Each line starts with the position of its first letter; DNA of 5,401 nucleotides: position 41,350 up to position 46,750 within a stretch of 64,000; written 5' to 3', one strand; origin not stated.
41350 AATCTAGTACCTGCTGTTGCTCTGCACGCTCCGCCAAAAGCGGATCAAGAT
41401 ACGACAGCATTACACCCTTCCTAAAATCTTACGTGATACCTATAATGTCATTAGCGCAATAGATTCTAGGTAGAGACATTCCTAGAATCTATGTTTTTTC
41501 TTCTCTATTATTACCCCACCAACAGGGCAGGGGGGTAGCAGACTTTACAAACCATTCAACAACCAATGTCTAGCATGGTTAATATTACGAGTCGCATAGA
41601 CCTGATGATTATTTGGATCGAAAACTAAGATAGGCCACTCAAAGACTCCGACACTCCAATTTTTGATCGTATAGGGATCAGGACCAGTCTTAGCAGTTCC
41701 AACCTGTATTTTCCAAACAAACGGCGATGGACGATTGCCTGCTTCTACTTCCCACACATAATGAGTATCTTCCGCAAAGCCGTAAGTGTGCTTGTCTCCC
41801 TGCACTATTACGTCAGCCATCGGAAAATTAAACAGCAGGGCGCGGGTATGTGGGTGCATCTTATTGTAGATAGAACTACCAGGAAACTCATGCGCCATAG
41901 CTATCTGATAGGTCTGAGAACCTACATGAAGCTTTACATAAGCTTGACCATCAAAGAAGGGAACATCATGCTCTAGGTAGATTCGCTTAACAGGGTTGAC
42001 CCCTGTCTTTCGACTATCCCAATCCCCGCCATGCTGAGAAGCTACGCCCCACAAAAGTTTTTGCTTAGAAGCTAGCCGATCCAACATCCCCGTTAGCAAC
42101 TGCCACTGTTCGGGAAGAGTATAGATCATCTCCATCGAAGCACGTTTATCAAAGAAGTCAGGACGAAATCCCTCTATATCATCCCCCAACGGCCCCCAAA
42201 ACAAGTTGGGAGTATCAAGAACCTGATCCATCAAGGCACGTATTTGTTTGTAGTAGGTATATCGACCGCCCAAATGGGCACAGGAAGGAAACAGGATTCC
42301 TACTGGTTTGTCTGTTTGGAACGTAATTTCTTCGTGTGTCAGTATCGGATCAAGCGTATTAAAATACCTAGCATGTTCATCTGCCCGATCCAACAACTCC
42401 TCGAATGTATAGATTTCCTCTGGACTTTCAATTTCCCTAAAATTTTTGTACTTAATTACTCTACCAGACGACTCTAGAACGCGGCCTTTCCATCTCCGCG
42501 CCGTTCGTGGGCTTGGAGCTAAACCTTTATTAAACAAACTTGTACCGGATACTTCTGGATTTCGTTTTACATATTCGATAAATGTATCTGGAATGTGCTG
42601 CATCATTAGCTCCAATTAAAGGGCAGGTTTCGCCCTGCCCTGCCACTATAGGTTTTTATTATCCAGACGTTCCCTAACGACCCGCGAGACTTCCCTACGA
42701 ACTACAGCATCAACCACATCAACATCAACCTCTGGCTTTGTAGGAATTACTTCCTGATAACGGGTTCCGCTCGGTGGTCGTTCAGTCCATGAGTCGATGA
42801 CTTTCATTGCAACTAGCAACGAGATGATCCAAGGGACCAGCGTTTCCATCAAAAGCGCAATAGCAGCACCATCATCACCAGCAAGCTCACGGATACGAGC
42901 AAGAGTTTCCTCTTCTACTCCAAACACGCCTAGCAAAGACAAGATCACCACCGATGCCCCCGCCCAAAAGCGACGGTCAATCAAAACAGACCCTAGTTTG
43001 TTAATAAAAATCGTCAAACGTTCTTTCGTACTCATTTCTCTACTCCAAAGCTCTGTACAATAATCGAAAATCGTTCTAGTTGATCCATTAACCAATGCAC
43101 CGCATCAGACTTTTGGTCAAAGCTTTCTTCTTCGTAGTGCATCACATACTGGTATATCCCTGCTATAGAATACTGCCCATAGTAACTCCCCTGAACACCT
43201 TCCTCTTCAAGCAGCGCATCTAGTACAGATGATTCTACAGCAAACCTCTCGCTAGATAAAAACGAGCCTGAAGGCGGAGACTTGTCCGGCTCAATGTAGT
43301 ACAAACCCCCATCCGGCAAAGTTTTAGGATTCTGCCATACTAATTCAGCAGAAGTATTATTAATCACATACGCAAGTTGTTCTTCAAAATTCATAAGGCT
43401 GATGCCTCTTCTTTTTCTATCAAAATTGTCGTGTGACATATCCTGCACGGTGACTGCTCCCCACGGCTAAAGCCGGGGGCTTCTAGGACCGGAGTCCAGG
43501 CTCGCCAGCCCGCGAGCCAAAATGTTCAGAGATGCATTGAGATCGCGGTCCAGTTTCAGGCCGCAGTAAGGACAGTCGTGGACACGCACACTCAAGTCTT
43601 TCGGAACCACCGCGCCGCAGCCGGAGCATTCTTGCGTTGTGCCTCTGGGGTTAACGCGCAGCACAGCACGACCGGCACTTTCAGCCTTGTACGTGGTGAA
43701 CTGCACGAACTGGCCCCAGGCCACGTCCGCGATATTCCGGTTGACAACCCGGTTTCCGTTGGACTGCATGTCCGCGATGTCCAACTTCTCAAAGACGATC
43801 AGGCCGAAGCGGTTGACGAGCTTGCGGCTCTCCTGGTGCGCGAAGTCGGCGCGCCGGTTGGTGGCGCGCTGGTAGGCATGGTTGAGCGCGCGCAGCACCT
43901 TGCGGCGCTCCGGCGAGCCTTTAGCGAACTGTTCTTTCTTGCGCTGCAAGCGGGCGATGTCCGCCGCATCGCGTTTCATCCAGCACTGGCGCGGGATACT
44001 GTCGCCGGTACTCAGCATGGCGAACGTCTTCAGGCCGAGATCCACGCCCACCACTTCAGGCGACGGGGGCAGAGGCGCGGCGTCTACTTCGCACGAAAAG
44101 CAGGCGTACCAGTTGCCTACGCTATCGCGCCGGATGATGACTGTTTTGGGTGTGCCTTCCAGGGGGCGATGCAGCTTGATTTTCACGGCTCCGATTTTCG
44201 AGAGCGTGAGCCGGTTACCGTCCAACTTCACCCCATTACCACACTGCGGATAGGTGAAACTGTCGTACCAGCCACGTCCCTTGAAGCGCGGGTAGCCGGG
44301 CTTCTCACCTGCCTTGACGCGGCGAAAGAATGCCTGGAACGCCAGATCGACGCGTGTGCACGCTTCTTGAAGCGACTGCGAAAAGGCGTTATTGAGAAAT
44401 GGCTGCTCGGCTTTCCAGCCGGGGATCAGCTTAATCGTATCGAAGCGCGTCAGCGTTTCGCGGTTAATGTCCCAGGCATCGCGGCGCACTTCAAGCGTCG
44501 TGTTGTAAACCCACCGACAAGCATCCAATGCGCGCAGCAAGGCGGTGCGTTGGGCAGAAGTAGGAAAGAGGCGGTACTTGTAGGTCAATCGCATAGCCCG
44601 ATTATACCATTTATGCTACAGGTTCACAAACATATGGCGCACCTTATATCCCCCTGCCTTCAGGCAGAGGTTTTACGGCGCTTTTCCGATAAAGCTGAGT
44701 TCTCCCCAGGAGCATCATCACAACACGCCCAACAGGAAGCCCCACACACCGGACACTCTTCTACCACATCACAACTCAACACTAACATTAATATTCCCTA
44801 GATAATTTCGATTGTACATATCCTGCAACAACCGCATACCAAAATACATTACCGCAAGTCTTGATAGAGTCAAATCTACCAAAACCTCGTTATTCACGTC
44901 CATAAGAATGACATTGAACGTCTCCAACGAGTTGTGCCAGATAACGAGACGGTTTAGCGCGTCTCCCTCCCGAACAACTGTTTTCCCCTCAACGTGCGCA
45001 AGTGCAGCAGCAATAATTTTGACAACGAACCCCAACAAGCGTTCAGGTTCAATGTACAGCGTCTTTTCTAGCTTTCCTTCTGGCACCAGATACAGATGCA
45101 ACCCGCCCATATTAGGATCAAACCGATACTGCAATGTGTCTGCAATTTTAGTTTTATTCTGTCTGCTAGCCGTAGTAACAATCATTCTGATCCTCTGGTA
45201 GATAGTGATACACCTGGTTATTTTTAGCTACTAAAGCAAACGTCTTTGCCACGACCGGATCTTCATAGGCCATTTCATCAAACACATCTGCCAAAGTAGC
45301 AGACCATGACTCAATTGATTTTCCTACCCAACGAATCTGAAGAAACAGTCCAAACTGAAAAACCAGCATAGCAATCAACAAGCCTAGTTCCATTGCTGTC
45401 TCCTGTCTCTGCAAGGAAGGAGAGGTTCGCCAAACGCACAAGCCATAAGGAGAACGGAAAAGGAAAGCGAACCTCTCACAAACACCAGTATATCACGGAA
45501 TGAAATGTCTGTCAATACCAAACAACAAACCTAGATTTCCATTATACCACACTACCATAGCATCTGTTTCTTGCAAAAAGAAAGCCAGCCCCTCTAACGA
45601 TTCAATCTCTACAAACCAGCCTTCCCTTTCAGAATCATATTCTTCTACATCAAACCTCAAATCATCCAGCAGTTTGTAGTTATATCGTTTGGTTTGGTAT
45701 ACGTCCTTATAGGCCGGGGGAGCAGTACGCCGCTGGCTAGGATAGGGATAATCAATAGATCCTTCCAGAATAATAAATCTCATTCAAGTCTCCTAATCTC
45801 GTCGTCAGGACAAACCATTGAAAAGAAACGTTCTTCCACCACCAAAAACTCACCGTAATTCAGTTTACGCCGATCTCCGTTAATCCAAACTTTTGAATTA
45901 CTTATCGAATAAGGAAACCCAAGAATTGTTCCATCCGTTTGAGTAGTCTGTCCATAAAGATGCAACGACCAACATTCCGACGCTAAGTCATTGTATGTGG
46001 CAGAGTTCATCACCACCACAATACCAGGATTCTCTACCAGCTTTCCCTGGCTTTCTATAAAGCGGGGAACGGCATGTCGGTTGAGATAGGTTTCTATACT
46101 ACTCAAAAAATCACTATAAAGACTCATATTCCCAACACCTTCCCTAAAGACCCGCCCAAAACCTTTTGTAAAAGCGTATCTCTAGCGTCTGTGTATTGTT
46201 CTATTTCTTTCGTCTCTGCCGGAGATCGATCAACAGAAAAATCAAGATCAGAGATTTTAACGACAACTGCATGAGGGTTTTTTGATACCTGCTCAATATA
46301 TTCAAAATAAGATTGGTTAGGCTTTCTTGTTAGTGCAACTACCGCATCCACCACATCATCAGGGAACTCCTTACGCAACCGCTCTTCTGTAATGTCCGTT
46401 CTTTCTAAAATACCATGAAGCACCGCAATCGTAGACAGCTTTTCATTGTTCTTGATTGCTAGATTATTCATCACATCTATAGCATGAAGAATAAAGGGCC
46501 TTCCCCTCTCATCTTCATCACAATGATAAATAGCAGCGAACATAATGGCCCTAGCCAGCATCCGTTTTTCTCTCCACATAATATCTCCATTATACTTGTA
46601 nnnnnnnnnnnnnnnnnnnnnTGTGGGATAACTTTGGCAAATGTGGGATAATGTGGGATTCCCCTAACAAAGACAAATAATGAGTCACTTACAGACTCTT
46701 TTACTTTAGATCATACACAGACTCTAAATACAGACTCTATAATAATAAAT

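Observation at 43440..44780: Two related tnpB-only IS200/IS605 insertions (OMEGA/TnpB systems) with much higher GC than the phage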

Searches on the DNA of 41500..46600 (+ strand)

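Call 8: search_dna_similar(query=window:41500-46600:+, collection=phages, mode=distant, max_rows=20)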
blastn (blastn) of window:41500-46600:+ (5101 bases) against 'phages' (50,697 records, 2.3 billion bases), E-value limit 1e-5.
Records with a match: 1; places in all: 1; records where one place covers at least 80% of the query: 0.
Best place of each record, by identity: 60-80% 1.
By first word of the organism name: Thermus 1.
By host as written in the record: Thermus sp. TC4 1.
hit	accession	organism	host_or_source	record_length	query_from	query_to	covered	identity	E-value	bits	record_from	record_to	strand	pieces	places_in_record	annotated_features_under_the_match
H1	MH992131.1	Thermus phage TSP4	Thermus sp. TC4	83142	2745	2843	2%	75.0%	6e-6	62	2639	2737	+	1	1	hypothetical protein (x2)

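Call 51: build_rna_model(alignment_id=A3, structure=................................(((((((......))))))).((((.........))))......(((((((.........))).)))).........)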
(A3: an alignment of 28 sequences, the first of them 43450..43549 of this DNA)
Model R1 built from alignment A3 (28 sequences, 109 columns); structure: as given.
model positions 101; base pairs 18; branch points 2; effective number of sequences 2.07; information 0.59 bits per position. Calibrated on 0.2 Mb of random sequence (short: E-values are rough).
structure used (alignment columns):
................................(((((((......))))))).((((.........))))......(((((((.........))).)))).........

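Call 52: search_with_rna_model(model_id=R1, source=window, filters=off, max_evalue=10, show_alignments=3)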
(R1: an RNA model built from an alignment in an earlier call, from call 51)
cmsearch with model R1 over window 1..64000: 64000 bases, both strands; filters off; matches with E-value up to 10: 7.
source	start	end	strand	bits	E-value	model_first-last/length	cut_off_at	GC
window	43450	43549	-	105.9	8.8e-26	1-101/101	no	0.62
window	41185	41294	-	13.9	0.11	1-101/101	no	0.34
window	58359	58460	-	12.2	0.33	1-101/101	no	0.63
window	33443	33485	+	8.3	3.4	1-101/101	no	0.23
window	54687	54722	+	8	4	1-101/101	no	0.44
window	47354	47405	+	7.4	6.1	1-101/101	no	0.27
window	19437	19528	-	6.9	8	1-101/101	no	0.36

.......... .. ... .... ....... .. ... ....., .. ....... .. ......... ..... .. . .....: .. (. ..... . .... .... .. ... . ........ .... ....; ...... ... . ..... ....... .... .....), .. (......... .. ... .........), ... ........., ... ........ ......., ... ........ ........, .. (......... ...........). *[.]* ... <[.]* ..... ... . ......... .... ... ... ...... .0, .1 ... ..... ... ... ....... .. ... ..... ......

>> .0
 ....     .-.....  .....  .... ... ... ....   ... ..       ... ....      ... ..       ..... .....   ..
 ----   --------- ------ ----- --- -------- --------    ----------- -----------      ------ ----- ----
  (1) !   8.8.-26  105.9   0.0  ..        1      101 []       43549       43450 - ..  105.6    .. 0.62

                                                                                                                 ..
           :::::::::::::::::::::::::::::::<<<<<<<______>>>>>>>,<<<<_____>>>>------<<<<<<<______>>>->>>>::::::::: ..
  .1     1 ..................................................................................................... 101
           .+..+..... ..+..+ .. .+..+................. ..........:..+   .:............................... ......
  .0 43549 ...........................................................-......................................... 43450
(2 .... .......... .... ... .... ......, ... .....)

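Call 70: search_with_rna_model(model_id=R1, sources=[L176, L177, L178, L179, L180, L181, L182, L183, L184, L185, L186, L187, L188, L191, L001, L008, L010, L093, L094, L096, L165, L166, L085, L099], max_evalue=0.01, make_alignment=true)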
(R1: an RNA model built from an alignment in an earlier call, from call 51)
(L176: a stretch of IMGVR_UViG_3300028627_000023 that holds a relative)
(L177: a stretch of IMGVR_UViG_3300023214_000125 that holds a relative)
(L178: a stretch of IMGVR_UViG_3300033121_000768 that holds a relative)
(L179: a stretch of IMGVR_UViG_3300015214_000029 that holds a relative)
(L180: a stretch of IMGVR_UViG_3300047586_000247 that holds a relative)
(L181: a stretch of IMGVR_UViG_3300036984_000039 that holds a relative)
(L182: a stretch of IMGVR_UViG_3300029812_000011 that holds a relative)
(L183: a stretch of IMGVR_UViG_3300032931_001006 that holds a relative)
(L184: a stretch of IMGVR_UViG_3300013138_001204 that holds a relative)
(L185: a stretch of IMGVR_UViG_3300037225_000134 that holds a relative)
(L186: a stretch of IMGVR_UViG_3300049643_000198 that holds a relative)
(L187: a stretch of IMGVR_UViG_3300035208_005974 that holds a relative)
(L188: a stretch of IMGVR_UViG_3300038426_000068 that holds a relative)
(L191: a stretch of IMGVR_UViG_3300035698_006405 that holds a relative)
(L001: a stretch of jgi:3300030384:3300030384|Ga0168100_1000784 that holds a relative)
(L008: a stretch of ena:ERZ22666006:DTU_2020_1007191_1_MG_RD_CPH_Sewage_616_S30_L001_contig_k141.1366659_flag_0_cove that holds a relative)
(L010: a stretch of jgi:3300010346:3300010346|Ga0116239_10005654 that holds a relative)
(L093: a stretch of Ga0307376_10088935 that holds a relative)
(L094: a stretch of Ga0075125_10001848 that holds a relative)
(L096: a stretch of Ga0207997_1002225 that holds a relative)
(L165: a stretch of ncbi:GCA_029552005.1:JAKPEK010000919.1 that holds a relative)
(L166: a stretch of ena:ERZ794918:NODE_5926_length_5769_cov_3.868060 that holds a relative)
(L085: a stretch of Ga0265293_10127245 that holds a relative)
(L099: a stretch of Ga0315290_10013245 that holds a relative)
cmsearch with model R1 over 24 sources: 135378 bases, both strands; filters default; matches with E-value up to 0.01: 22.
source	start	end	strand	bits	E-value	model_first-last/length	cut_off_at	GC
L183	4031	4130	+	106.9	1e-25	1-101/101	no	0.57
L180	4025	4124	+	106.4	1.4e-25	1-101/101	no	0.53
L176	4046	4145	+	105.9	1.8e-25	1-101/101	no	0.62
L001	4046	4145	+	105.9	1.8e-25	1-101/101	no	0.62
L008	4046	4145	+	105.9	1.8e-25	1-101/101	no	0.62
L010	4046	4145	+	105.9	1.8e-25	1-101/101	no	0.62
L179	4058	4157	+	98.5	1.7e-23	1-101/101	no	0.59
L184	3455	3556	+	98.1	2.1e-23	1-101/101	no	0.52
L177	4040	4153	+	97.7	2.6e-23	1-101/101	no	0.57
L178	2782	2895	+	93.5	3.3e-22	1-101/101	no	0.53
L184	2220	2321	+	93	4.6e-22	1-101/101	no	0.5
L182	1019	1117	+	90.6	1.9e-21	1-101/101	no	0.57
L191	4043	4143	+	85.5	4.3e-20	1-101/101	no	0.47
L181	4049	4160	+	80.3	9.8e-19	1-101/101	no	0.54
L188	4003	4106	+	78.8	2.4e-18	1-101/101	no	0.49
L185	3138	3234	+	73.9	4.6e-17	1-101/101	no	0.52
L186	4028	4124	+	73.4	6.2e-17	1-101/101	no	0.48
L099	2540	2654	+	68.4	1.3e-15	1-101/101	no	0.47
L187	4031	4127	+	65.3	8.5e-15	1-101/101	no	0.52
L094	2564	2701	+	43.3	4.7e-09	1-101/101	no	0.59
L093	1699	1824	+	42.8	6.4e-09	1-101/101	no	0.61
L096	2558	2695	+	36.7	2.6e-07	1-101/101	no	0.49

Alignment A5: 22 matches aligned to the model, 180 columns, each read 5' to 3' on its own strand. Consensus structure (alignment columns), stored with it:
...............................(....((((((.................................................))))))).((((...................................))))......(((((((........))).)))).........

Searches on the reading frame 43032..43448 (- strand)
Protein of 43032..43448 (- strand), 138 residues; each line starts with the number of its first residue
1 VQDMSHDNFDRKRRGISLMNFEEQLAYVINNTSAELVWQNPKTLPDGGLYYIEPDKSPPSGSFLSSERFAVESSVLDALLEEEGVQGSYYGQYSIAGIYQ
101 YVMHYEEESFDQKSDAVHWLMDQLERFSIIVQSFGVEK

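Call 4: search_protein_families(library=pfam, proteins=[window:43032-43448:-], max_evalue=0.01)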
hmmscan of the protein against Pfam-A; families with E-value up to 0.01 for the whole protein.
window:43032-43448:- (138 aa): 0 families

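Call 59: find_encoding_contigs(protein=window:43032-43394:-, flank=2500, max_places=10)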
Protein window:43032-43394:- (120 aa): 8 contigs read that carry it; 4 places shown.
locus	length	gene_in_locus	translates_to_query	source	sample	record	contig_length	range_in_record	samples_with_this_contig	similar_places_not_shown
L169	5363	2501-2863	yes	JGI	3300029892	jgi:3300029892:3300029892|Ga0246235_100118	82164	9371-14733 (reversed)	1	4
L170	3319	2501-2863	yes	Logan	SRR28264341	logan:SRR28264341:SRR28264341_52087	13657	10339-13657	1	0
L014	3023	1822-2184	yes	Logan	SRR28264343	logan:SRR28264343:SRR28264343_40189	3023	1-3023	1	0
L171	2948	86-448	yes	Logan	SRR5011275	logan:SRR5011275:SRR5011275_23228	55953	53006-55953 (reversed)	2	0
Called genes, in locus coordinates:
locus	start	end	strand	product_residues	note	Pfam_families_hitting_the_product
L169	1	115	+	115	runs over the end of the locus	-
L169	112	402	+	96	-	-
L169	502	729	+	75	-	-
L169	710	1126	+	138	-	-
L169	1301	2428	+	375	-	PF12323:HTH_OrfB_IS605, PF01385:OrfB_IS605, PF07282:Cas12f1-like_TNB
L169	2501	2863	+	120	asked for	-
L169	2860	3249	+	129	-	-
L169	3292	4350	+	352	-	-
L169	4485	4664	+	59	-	-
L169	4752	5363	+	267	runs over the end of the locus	-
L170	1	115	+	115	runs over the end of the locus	-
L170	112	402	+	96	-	-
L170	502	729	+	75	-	-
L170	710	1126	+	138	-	-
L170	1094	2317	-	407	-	-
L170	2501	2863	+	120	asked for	-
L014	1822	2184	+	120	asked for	-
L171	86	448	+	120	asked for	-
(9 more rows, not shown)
